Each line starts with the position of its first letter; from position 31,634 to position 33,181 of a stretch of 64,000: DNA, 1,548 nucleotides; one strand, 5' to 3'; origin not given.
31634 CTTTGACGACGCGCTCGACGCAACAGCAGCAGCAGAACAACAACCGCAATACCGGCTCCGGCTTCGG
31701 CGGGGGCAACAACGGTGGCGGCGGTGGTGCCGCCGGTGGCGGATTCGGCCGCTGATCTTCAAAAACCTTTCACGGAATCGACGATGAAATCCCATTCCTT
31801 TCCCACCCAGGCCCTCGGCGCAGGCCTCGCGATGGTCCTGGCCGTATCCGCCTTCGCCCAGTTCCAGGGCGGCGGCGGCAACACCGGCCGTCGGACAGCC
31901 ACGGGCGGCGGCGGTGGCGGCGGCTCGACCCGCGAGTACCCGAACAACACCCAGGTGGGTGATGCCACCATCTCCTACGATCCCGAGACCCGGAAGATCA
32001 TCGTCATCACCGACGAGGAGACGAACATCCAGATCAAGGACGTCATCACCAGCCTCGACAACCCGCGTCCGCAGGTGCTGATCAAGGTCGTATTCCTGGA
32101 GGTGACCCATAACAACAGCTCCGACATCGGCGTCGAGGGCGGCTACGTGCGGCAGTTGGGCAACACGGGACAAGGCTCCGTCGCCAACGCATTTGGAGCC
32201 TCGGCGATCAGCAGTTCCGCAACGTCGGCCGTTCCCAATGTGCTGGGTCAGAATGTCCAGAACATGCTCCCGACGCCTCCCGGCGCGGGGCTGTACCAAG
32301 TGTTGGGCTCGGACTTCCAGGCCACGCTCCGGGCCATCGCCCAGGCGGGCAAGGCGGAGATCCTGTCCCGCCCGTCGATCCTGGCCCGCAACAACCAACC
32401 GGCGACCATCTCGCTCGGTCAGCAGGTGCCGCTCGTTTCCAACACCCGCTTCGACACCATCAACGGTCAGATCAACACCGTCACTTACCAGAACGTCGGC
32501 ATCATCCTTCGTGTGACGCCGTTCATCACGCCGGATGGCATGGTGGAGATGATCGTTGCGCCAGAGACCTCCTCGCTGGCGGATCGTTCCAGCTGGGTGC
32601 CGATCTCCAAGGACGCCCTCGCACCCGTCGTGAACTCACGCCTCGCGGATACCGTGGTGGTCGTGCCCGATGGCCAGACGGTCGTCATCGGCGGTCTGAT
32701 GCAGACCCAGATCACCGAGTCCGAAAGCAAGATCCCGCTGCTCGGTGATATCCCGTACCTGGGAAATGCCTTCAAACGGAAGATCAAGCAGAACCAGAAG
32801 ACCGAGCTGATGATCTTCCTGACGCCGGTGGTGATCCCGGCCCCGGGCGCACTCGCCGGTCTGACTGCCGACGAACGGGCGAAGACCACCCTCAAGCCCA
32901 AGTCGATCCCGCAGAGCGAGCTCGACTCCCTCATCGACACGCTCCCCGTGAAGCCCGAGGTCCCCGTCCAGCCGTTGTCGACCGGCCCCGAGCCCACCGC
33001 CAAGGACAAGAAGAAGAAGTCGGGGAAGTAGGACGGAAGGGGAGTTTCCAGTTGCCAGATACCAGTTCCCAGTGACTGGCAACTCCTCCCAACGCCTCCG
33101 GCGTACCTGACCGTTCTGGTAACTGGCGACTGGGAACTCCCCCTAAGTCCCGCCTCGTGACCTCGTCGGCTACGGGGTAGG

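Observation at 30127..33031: Secretin split into two genes, with the break inside an N domain and a new signal peptide on the second half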

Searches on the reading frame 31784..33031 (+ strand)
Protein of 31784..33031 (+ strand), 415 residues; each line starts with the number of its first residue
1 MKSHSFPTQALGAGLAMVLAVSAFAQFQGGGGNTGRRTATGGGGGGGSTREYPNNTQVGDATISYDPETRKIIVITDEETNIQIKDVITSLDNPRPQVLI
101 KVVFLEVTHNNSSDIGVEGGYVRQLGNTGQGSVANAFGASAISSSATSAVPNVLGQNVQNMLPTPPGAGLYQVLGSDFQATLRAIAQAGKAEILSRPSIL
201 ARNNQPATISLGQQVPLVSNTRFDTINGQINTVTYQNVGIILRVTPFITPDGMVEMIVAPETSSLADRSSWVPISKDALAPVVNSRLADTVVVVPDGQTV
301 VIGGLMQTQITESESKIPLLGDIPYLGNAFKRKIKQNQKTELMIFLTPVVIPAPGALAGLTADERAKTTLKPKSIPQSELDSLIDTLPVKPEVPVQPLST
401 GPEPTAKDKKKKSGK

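Call 6: search_protein_families(library=pfam, proteins=[window:31784-33031:+], max_evalue=0.01)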
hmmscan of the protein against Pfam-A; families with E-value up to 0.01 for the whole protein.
window:31784-33031:+ (415 aa): 2 families
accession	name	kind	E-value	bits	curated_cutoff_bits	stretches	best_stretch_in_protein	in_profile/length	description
PF00263.26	Secretin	-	2e-49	167.9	27.5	1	184-351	1-168/169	Bacterial type II and III secretion system protein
PF03958.22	Secretin_N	-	0.0027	18.3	28.2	0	54-97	26-69/69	Bacterial type II/III secretion system short domain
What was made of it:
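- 32060..33031 (+): Pore-forming secretin domain of ORF B (first strand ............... at 32066-32110; Pfam Secretin at 32333-32836) and a basic C-terminal tail. Pfam Secretin at 2e-49 (call 6).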

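Call 7: find_homologous_proteins(query=window:31784-33028:+)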
Query window:31784-33028:+ (415 aa): 4598 proteins with E <= 0.001 among 8000 candidates; the best 120 are listed.
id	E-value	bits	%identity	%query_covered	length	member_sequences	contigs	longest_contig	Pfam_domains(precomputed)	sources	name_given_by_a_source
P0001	1.1e-258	876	99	100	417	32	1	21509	PF00263.27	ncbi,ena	-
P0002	1.4e-230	783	88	99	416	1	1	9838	PF00263.27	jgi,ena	jgi:general secretion pathway protein D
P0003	2.7e-230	782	89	99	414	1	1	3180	PF00263.27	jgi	jgi:type II secretion system protein D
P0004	9.3e-230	781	87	99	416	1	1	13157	PF00263.27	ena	-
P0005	1.5e-229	780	89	99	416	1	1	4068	PF00263.27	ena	-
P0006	2.2e-229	779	88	99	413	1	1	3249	PF00263.27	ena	-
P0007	1.3e-228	777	89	99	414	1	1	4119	PF00263.27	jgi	jgi:type II secretion system protein D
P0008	1.3e-228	777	87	99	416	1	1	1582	PF00263.27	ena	-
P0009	1.6e-228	776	88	99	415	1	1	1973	PF00263.27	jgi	jgi:general secretion pathway protein D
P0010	3.3e-228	775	88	99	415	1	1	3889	PF00263.27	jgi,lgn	jgi:general secretion pathway protein D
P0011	1.4e-227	773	87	99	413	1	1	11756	PF00263.27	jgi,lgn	-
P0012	1.4e-227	773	88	99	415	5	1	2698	PF00263.27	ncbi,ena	-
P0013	1.5e-227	773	87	99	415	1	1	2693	PF00263.27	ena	-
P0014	1.7e-227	773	87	99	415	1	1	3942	PF00263.27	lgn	-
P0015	2.0e-227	773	88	99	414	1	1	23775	PF00263.27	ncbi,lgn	-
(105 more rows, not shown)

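Call 17: search_protein_representatives(protein=window:31784-33028:+)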
Query: 415 residues. Proteins with E-value up to 0.001 (for the whole library): 41712; up to 1e-10: 25354; up to 1e-30: 987. The best 150 are listed.
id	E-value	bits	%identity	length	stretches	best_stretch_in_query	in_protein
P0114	6.1e-138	476.6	65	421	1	28-389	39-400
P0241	2.6e-102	359.3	57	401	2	166-388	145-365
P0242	5.9e-101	354.9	54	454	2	137-391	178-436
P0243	2.1e-95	336.6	55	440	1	28-377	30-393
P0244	1.5e-93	330.4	49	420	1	27-389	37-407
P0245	2.8e-92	326.3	51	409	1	14-396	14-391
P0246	7.5e-90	318.3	51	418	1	30-395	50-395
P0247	6.1e-88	312.0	47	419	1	29-392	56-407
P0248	4.2e-85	302.7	52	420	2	167-391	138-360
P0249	5.0e-85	302.4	64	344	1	98-351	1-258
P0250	3.6e-84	299.6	68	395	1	151-370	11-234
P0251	3.5e-82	293.0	50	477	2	168-391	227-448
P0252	4.4e-81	289.4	45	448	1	22-393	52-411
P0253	8.4e-80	285.2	48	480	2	168-406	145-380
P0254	1.1e-79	284.8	52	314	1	95-399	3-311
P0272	2.0e-66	241.2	40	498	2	31-404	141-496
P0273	1.0e-65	238.9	46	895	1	24-388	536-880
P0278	3.0e-63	230.7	39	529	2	31-369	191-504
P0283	1.3e-61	225.3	38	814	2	18-381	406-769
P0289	1.2e-59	218.9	38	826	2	26-387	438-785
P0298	1.7e-57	211.8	41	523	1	32-390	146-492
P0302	3.0e-57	211.0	40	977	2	30-381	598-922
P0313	7.0e-55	203.2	43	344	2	171-376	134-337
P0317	1.8e-54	201.8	45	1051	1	29-377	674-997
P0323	8.0e-54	199.7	44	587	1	56-378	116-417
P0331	4.7e-53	197.2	40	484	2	26-375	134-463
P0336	1.7e-52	195.3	41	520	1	12-370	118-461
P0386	2.0e-48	181.9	42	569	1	27-381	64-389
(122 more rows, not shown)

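Call 18: find_related_loci(query=A1, collection=genome_contigs, flank=6000)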
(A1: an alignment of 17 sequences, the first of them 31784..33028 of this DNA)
Query A1 (415 aa) in genome_contigs; peptide patterns used: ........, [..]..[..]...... (x = any residue, [..] = any of these).
600 stretches matched a pattern (row limit reached: there are more); 588 encode a relative of the query (tblastn E <= 1e-3); the best 80 are kept; 80 distinct loci.
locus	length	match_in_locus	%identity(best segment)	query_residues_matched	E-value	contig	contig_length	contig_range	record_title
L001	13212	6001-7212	95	1-406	0e+0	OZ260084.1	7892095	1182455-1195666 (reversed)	MAG: Limisphaerales bacterium isolate NI281-mx-bin16 genome assembly, chromosome: 1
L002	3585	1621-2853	87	1-412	0e+0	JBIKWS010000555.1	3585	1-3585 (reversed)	MAG: Cyanophyceae cyanobacterium isolate ME2015-09-13_3300035666_group6_bin94 Rohwer_bin2692_scaffold_54281_c1, whole ge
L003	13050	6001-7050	76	34-390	2e-172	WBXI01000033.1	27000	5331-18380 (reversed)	MAG: Verrucomicrobia bacterium isolate Pedos-303 Ga0133913_10008389, whole genome shotgun sequence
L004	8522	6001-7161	70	7-397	4e-172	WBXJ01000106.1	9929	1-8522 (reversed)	MAG: Verrucomicrobia bacterium isolate Pedos-1123 Ga0133913_10063149, whole genome shotgun sequence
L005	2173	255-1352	71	21-390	5e-180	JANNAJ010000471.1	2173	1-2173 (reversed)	MAG: Verrucomicrobiota bacterium isolate OTE_78_metabat_496 OTE_78_k141_3148831, whole genome shotgun sequence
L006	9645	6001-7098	70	23-392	7e-167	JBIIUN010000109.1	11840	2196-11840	MAG: Candidatus Kapaibacterium sp. isolate ME2004-09-02_3300034061_group2_bin113 Rohwer_bin2681_scaffold_6030_c1, whole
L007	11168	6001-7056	72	47-397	2e-165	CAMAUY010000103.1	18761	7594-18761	MAG: Akkermansia muciniphila isolate AH-24oct19-145 genome assembly, contig: AH-24oct19-C6570, whole genome shotgun sequ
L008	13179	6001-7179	65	1-394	1e-161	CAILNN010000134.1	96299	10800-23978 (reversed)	MAG: uncultured Verrucomicrobia bacterium isolate AM-lipid-02-D2_bin-0035 genome assembly, contig: bin-0035:134/423, who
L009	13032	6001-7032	73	47-390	8e-162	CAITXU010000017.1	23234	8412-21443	MAG: uncultured Verrucomicrobia bacterium isolate Kiruna_bin-02725 genome assembly, contig: bin-02725:017/298, whole gen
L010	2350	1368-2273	77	47-348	1e-165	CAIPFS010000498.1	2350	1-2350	MAG: uncultured Verrucomicrobia bacterium isolate Umea1_bin-3761 genome assembly, contig: bin-3761:498/731, whole genome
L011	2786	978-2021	64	48-390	3e-150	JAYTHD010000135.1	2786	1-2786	MAG: Verrucomicrobiota bacterium isolate GFS_2489 GFS_2489_134, whole genome shotgun sequence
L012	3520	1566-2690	59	15-392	1e-143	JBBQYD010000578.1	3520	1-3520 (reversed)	MAG: Verrucomicrobiota bacterium isolate Co_metawrap_2147 Cmw_2147_k141_14238460_length_3520_cov_8.0000, whole genome sh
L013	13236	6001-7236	88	1-412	0e+0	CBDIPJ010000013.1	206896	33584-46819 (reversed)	MAG: Limisphaerales bacterium isolate CRY1-m2-bin13 genome assembly, contig: CRY1-CANU-126, whole genome shotgun sequenc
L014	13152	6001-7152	57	14-392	1e-135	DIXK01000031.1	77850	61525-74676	MAG TPA_asm: Verrucomicrobia subdivision 3 bacterium UBA6082 UBA6082_contig_3657, whole genome shotgun sequence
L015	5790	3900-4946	60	46-396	1e-135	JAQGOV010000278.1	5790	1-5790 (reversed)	MAG: Verrucomicrobiales bacterium isolate RYN_622 scaffold_6282851, whole genome shotgun sequence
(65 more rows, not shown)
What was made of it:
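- One locus lies on a closed 7.9 Mb chromosome (L001, call 18). One locus is on a closed 7.9 Mb chromosome (call 18).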

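Call 25: search_protein_families(library=pfam, proteins=[P0273], max_evalue=1)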
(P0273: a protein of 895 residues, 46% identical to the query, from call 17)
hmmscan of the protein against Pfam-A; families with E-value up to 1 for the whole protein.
P0273 (895 aa): 6 families
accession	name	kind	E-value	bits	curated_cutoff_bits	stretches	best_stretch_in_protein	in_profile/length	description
PF00263.26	Secretin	-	1.9e-50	171.2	27.5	1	678-843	1-168/169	Bacterial type II and III secretion system protein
PF03958.22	Secretin_N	-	9.1e-38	128.8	28.2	4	274-363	1-65/69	Bacterial type II/III secretion system short domain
PF21305.2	type_II_gspD_N0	-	3.8e-12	46.3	27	1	110-175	1-66/71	GspD-like, N0 domain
PF07660.19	STN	-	0.005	17.1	28.4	1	107-134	15-42/52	Secretin and TonB N terminus short domain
PF16256.10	DUF4911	-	0.021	15.4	29.3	0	424-451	23-50/57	Domain of unknown function (DUF4911)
PF24277.2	DmsR_N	-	0.43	11.2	27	0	585-621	105-141/143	DmsR, N-terminal domain-like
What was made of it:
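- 31961..32059 (+): B-head half-domain: β2-β3-α2 (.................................). Pfam Secretin_N profile positions 25-69 (calls 6, 25).
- On T2SS secretin GspD: The set is met only by A and B combined: N0 plus 3 Secretin_N in A, half a domain in each of A and B, and Secretin in B (calls 6, 25).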

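Call 26: list_cluster_members(proteins=[P0273, P0317, P0302, P0283, P0289, P0001, P0121])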
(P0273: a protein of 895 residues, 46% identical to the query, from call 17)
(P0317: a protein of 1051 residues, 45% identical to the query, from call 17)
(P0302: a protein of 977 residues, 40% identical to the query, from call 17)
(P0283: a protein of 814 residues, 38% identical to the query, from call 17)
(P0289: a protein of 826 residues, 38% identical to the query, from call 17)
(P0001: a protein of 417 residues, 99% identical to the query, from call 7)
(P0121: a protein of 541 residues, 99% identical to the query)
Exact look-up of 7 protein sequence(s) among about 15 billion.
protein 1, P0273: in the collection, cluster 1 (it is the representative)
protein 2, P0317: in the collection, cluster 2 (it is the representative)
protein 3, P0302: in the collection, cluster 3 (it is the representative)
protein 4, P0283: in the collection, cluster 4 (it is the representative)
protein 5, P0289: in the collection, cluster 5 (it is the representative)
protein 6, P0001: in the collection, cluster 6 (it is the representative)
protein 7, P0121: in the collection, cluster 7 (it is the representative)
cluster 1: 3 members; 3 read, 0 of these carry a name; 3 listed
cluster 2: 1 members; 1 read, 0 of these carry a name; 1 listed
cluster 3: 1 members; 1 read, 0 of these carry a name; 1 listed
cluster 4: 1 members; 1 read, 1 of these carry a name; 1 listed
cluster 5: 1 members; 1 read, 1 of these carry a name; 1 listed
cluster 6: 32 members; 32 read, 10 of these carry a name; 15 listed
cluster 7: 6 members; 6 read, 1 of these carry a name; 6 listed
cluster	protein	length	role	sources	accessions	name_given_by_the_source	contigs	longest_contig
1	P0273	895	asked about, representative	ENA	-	-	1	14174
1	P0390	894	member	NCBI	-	-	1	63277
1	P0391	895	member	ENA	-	-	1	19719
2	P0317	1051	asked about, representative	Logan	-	-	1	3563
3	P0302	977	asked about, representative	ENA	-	-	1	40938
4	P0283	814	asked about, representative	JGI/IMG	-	general secretion pathway protein D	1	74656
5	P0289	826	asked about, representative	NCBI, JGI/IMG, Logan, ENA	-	general secretion pathway protein D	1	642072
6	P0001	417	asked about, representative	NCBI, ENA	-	-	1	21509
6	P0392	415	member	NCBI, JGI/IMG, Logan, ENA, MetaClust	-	\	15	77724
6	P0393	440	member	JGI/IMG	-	general secretion pathway protein D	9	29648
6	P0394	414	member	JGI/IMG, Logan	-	general secretion pathway protein D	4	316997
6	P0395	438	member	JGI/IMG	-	general secretion pathway protein D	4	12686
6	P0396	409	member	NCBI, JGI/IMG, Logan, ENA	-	general secretion pathway protein D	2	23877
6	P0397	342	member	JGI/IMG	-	general secretion pathway protein D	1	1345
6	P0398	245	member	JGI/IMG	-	general secretion pathway protein D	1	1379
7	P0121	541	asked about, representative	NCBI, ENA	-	-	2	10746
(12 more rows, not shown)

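Call 28: find_encoding_contigs(protein=P0289, flank=8000, max_places=2)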
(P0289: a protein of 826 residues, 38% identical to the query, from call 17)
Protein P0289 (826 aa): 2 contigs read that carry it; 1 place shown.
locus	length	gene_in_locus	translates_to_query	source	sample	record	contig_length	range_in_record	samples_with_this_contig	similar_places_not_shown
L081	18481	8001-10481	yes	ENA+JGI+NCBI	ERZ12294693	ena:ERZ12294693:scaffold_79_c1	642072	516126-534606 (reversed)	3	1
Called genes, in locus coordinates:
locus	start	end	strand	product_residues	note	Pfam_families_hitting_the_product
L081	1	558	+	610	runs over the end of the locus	PF05157:MshEN, PF00437:T2SSE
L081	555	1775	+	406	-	PF28597:T2SSF_N, PF00482:T2SSF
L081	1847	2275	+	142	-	PF07963:N_methyl, PF08334:T2SSG, PF22434:PilW_C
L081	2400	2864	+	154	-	-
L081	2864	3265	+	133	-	PF07963:N_methyl (weak)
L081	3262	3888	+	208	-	PF07963:N_methyl, PF11612:T2SSJ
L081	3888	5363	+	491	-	PF21687:T2SSK_1st (faint), PF03934:T2SSK (faint), PF12836:HHH_3 (weak)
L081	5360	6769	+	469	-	-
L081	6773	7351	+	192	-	PF10741:T2SSM_b (weak)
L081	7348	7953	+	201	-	-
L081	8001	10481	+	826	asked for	PF21305:type_II_gspD_N0, PF03958:Secretin_N, PF00263:Secretin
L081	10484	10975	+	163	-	-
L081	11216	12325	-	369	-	PF13439:Glyco_transf_4 (weak), PF13579:Glyco_trans_4_4 (weak), PF00534:Glycos_transf_1, PF13692:Glyco_trans_1_4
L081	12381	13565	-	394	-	PF13692:Glyco_trans_1_4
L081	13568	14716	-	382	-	PF13439:Glyco_transf_4 (weak), PF00534:Glycos_transf_1, PF13692:Glyco_trans_1_4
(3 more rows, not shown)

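Call 43: find_homologous_proteins(query=P0273, max_evalue=1e-30)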
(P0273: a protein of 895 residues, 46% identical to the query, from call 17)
Query P0273 (895 aa): 59 proteins with E <= 1e-30 among 8000 candidates.
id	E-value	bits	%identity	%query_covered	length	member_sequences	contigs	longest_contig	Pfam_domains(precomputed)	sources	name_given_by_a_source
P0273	0.0e+0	1950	100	100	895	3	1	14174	PF21305.3,PF03958.23,PF00263.27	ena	-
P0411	0.0e+0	1624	86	99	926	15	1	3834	PF21305.3,PF03958.23,PF00263.27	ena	-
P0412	0.0e+0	1595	83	98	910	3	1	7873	PF21305.3,PF03958.23,PF00263.27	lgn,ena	-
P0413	0.0e+0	1464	81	94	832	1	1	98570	PF21305.3,PF03958.23,PF00263.27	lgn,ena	-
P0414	0.0e+0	1445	78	96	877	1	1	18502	PF21305.3,PF03958.23,PF00263.27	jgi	jgi:type II secretion system protein D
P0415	0.0e+0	1428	79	94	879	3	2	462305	PF21305.3,PF03958.23,PF00263.27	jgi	jgi:general secretion pathway protein D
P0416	0.0e+0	1324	100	68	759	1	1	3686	PF03958.23,PF00263.27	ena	-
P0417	0.0e+0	1308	73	94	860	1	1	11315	PF21305.3,PF03958.23,PF00263.27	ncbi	-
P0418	0.0e+0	1120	64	91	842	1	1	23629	PF21305.3,PF03958.23,PF00263.27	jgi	jgi:general secretion pathway protein D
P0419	4.1e-269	913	53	73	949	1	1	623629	PF21305.3,PF03958.23,PF00263.27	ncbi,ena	-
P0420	1.8e-264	898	52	73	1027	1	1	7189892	PF21305.3,PF03958.23,PF00263.27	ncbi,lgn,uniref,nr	ncbi:secretin N-terminal domain-containing protein [Humisphaera borealis]|uniref:Type II secretion s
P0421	9.2e-261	886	52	73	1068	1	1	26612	PF21305.3,PF03958.23,PF00263.27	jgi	-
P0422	1.4e-257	875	51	73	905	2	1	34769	PF21305.3,PF03958.23,PF00263.27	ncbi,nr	ncbi:MAG TPA: secretin N-terminal domain-containing protein [Tepidisphaeraceae bacterium]|nr:secreti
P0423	3.0e-253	861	47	74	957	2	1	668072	PF21305.3,PF03958.23,PF00263.27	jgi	jgi:general secretion pathway protein D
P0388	4.2e-252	857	69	37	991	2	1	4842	PF21305.3,PF03958.23,PF00263.27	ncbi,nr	ncbi:MAG: putative type secretion system protein, partial [Phycisphaerales bacterium]|nr:putative ty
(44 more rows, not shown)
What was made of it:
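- The unsplit sister sequences carry Phycisphaerae names (call 43) and have the same operon order (call 28).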

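Call 64: search_protein_families(library=pfam, proteins=[P0272, P0278, P0298, P0331, P0336, P0323, P0386, P0253, P0251, P0242], max_evalue=0.01)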
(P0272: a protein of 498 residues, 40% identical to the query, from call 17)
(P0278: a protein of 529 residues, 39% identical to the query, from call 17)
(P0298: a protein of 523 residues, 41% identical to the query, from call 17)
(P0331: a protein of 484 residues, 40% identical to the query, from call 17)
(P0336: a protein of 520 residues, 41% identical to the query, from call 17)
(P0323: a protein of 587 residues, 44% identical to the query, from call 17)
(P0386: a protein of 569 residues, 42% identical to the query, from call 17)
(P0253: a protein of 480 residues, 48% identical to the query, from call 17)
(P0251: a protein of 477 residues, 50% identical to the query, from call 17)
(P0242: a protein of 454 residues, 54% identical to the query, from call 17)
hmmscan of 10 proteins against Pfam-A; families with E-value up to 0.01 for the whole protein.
P0272 (498 aa): 2 families
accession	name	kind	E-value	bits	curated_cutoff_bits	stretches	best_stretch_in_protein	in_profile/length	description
PF00263.26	Secretin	-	1.2e-53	181.6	27.5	1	277-441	1-167/169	Bacterial type II and III secretion system protein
PF03958.22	Secretin_N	-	1e-22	80.6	28.2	2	64-204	2-69/69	Bacterial type II/III secretion system short domain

P0278 (529 aa): 2 families
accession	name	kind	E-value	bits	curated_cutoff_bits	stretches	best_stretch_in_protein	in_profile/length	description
PF00263.26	Secretin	-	7.3e-47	159.5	27.5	1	321-486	1-168/169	Bacterial type II and III secretion system protein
PF03958.22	Secretin_N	-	1.8e-29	102.1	28.2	2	29-125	1-67/69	Bacterial type II/III secretion system short domain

P0298 (523 aa): 3 families
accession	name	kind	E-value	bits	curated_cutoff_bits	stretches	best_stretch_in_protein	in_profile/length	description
PF00263.26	Secretin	-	5.8e-50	169.6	27.5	1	293-453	6-168/169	Bacterial type II and III secretion system protein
PF03958.22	Secretin_N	-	2.1e-17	63.5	28.2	2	63-218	1-69/69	Bacterial type II/III secretion system short domain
PF24277.2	DmsR_N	-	0.0054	17.3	27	0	186-225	102-141/143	DmsR, N-terminal domain-like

P0331 (484 aa): 2 families
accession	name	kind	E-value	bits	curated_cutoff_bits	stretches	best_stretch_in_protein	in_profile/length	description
PF00263.26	Secretin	-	1.5e-44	152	27.5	1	274-439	1-168/169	Bacterial type II and III secretion system protein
PF03958.22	Secretin_N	-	2.2e-19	69.9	28.2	2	97-202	2-69/69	Bacterial type II/III secretion system short domain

P0336 (520 aa): 2 families
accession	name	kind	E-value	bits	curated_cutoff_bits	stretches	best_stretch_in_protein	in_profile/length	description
PF00263.26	Secretin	-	2.1e-47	161.3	27.5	1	274-442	2-168/169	Bacterial type II and III secretion system protein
PF03958.22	Secretin_N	-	2e-17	63.6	28.2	2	54-203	1-69/69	Bacterial type II/III secretion system short domain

P0323 (587 aa): 2 families
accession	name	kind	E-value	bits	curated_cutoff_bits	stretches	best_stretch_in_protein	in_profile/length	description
PF00263.26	Secretin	-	9.3e-52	175.5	27.5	1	225-389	1-167/169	Bacterial type II and III secretion system protein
PF03958.22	Secretin_N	-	2e-12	47.6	28.2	1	16-157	2-69/69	Bacterial type II/III secretion system short domain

P0386 (569 aa): 2 families
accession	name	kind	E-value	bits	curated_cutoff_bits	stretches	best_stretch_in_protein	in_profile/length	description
PF00263.26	Secretin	-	6.1e-49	166.3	27.5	1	194-359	1-168/169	Bacterial type II and III secretion system protein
PF03958.22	Secretin_N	-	1e-08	35.7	28.2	1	3-127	1-69/69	Bacterial type II/III secretion system short domain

P0253 (480 aa): 2 families
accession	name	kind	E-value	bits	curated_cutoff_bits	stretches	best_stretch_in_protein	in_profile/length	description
PF00263.26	Secretin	-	1.9e-47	161.4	27.5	1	161-327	1-169/169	Bacterial type II and III secretion system protein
PF03958.22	Secretin_N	-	0.00017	22.1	28.2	1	63-98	34-69/69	Bacterial type II/III secretion system short domain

P0251 (477 aa): 2 families
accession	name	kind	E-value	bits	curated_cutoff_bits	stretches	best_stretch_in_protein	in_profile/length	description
PF00263.26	Secretin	-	7.9e-47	159.4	27.5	1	243-409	1-169/169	Bacterial type II and III secretion system protein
PF03958.22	Secretin_N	-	1.7e-05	25.4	28.2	1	85-123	31-69/69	Bacterial type II/III secretion system short domain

P0242 (454 aa): 1 family
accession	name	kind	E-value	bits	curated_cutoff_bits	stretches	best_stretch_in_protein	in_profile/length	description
PF00263.26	Secretin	-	7.3e-50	169.3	27.5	1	226-397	1-168/169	Bacterial type II and III secretion system protein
